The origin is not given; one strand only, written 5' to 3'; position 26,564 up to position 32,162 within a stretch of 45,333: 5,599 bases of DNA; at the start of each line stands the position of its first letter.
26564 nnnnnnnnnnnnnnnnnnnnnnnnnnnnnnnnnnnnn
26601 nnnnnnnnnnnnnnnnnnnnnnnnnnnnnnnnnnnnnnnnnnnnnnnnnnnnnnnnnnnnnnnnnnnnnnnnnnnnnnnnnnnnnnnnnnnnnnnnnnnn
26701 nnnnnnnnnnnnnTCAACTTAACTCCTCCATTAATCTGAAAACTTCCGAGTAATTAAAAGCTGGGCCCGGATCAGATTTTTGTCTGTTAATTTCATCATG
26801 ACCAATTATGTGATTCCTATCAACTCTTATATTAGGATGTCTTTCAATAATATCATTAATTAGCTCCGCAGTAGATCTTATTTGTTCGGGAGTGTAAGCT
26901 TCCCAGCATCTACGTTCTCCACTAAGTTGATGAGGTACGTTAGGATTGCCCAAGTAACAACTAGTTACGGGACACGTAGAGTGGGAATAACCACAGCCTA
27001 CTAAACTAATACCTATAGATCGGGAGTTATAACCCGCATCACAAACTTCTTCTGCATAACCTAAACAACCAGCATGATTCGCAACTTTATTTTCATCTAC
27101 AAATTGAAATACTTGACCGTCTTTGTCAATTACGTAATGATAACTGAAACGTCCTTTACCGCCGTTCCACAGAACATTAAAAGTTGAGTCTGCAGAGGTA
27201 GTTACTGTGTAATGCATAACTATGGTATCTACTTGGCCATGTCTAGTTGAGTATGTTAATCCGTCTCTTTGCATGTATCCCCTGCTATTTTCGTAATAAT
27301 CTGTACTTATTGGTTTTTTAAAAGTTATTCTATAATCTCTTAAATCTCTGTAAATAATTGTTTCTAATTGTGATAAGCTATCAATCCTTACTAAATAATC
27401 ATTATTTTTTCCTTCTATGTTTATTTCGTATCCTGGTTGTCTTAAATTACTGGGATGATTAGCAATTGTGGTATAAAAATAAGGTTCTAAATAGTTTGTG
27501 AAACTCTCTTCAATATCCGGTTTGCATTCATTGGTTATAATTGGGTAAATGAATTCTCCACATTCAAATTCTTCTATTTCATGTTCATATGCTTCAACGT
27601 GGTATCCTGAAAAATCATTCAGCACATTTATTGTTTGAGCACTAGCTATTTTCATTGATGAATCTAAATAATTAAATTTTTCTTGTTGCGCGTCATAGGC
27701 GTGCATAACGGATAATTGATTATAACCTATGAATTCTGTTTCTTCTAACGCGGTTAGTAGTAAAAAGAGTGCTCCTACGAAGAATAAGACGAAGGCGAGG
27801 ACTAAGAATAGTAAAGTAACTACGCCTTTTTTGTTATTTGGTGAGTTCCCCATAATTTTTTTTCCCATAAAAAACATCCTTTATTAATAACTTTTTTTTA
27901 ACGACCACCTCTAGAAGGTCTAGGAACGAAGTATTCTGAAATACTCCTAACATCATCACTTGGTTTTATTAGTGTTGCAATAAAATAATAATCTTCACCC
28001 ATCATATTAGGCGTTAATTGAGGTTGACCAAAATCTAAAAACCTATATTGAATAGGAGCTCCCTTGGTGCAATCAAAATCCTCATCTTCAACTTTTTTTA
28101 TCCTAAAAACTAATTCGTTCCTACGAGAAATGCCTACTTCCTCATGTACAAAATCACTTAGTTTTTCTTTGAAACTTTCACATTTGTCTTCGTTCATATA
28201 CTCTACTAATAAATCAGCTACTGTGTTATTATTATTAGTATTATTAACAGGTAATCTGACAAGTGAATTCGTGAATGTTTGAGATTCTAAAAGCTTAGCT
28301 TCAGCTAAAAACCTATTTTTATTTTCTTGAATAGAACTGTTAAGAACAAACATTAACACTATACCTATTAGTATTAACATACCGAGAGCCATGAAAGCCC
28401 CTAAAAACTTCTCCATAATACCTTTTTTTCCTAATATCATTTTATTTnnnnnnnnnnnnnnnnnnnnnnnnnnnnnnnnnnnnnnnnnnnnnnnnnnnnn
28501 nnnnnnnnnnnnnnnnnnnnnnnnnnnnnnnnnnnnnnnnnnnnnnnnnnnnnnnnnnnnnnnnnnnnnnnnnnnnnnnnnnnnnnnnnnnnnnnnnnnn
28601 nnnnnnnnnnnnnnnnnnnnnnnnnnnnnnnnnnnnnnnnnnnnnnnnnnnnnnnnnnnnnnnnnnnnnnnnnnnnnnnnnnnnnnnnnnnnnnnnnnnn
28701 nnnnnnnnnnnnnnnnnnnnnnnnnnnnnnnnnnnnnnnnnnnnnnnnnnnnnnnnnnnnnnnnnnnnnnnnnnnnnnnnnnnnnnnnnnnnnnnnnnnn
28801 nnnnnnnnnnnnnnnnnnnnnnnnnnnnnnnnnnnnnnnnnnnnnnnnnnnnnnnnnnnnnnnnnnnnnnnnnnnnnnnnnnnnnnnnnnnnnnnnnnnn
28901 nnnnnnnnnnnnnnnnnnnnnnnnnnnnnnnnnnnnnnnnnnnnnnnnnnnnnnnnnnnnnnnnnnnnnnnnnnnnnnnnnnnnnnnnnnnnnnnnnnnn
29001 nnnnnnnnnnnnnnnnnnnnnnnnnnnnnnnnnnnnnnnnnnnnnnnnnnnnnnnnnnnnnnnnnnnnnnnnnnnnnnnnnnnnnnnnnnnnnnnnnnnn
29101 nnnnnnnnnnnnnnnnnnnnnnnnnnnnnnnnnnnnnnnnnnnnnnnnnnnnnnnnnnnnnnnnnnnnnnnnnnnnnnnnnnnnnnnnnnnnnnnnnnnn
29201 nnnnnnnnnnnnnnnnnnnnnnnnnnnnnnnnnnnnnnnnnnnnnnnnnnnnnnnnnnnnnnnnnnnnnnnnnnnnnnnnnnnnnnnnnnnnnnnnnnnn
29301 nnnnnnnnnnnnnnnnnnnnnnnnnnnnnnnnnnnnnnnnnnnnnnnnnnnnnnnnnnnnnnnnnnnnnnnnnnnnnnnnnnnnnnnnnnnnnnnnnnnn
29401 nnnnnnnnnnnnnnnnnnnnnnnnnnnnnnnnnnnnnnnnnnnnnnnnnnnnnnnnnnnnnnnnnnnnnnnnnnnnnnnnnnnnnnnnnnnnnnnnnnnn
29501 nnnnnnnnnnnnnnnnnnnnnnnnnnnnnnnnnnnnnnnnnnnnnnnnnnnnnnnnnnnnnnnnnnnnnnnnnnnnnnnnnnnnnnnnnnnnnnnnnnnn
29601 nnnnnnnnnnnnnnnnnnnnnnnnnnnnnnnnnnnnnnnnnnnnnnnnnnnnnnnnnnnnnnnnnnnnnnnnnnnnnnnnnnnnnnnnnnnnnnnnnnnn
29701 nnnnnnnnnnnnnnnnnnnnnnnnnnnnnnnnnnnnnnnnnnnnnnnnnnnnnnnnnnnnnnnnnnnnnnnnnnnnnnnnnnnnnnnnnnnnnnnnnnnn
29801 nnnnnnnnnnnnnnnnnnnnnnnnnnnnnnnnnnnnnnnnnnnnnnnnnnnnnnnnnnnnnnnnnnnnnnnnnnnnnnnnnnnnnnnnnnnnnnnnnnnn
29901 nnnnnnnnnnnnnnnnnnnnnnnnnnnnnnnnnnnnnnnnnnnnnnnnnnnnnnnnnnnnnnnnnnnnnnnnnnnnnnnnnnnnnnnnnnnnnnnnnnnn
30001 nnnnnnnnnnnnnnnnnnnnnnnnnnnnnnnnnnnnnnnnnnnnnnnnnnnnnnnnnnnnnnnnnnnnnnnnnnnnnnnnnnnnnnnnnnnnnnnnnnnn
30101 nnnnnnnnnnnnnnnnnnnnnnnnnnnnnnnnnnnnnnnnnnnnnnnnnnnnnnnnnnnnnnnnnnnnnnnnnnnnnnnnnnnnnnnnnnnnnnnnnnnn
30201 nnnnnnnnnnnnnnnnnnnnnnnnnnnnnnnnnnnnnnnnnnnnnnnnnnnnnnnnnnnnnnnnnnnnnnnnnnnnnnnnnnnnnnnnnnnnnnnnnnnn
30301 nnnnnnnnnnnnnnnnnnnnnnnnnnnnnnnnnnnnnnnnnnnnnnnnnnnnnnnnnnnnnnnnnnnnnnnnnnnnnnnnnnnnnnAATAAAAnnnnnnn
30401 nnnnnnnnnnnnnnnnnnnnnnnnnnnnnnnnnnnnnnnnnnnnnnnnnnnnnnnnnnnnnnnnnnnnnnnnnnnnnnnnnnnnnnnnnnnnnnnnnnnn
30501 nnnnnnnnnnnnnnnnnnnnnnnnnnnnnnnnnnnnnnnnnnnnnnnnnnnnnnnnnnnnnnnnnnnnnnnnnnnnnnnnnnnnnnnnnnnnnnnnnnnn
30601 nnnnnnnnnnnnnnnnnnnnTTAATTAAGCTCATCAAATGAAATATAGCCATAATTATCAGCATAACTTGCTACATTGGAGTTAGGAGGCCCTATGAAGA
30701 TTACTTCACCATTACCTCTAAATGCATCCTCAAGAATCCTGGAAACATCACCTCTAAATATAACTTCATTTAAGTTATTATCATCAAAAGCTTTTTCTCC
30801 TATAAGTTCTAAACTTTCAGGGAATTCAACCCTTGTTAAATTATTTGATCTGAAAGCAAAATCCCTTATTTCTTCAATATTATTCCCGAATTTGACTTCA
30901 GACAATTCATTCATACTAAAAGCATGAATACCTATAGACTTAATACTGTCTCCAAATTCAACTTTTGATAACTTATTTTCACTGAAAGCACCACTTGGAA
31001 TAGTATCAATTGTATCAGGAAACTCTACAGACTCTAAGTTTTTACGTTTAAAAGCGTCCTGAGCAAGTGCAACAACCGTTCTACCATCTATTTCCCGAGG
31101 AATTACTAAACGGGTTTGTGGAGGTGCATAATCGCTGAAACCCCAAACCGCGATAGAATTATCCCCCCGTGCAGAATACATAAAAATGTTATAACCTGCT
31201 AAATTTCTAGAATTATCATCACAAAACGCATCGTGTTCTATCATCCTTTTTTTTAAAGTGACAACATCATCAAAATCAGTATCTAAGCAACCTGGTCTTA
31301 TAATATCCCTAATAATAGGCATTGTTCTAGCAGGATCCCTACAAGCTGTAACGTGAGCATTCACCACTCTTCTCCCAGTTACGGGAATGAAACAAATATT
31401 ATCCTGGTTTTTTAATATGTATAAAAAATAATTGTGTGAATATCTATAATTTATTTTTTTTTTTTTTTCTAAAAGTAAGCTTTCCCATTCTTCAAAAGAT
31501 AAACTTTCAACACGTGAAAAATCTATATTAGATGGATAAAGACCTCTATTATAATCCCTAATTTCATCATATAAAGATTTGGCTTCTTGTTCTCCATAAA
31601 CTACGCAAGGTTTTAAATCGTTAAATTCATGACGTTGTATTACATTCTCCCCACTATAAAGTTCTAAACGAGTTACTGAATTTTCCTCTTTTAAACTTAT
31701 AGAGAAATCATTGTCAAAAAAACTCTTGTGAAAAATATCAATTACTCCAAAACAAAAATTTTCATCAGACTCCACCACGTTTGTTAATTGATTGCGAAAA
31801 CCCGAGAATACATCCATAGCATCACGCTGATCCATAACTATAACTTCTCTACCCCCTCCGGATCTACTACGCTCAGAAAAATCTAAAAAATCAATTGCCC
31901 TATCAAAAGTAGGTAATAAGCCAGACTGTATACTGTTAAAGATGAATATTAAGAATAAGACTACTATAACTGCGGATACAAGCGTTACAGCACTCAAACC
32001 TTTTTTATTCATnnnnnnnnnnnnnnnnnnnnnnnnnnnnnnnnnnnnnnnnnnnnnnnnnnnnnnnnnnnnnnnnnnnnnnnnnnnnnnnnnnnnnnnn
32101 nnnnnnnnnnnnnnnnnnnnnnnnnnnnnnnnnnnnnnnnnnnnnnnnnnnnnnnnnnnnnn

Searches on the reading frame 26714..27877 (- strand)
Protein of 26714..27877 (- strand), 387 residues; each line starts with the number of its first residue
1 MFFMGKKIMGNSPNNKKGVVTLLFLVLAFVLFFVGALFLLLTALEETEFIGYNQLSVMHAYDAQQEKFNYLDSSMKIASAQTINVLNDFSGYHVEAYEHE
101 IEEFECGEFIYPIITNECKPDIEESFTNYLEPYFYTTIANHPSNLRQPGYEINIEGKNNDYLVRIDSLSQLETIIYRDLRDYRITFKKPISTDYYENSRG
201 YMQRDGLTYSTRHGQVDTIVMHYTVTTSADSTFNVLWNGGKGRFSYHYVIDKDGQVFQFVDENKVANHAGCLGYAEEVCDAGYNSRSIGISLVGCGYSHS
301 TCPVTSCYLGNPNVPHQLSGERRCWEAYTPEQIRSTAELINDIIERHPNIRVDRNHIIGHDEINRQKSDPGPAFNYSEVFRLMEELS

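Call 18: search_protein_families(library=pfam, proteins=[window:26714-27877:-], max_evalue=0.1)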
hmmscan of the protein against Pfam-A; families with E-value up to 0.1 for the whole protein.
window:26714-27877:- (387 aa): 1 family
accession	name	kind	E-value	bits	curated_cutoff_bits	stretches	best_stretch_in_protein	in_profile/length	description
PF01510.30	Amidase_2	-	9.2e-30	104.1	26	1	214-372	3-131/131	N-acetylmuramoyl-L-alanine amidase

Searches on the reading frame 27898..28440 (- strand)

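Call 18: search_protein_families(library=pfam, proteins=[window:27898-28440:-], max_evalue=0.1)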
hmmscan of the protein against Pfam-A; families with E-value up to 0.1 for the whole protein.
window:27898-28440:- (180 aa): 1 family
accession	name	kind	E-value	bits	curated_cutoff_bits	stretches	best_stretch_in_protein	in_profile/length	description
PF19343.5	HAM1_N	-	0.052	12.3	27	1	78-117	277-316/630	HAM1-like, N-terminal domain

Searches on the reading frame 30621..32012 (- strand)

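Call 17: search_protein_families(library=pfam, proteins=[window:30621-32012:-], max_evalue=0.1)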
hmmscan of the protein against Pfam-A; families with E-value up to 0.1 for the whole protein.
window:30621-32012:- (463 aa): 1 family
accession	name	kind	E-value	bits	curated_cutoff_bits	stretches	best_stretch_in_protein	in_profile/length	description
PF13306.12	LRR_5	-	1.5e-27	96.4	27.7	1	317-434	4-123/127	BspA type Leucine rich repeat region (6 copies)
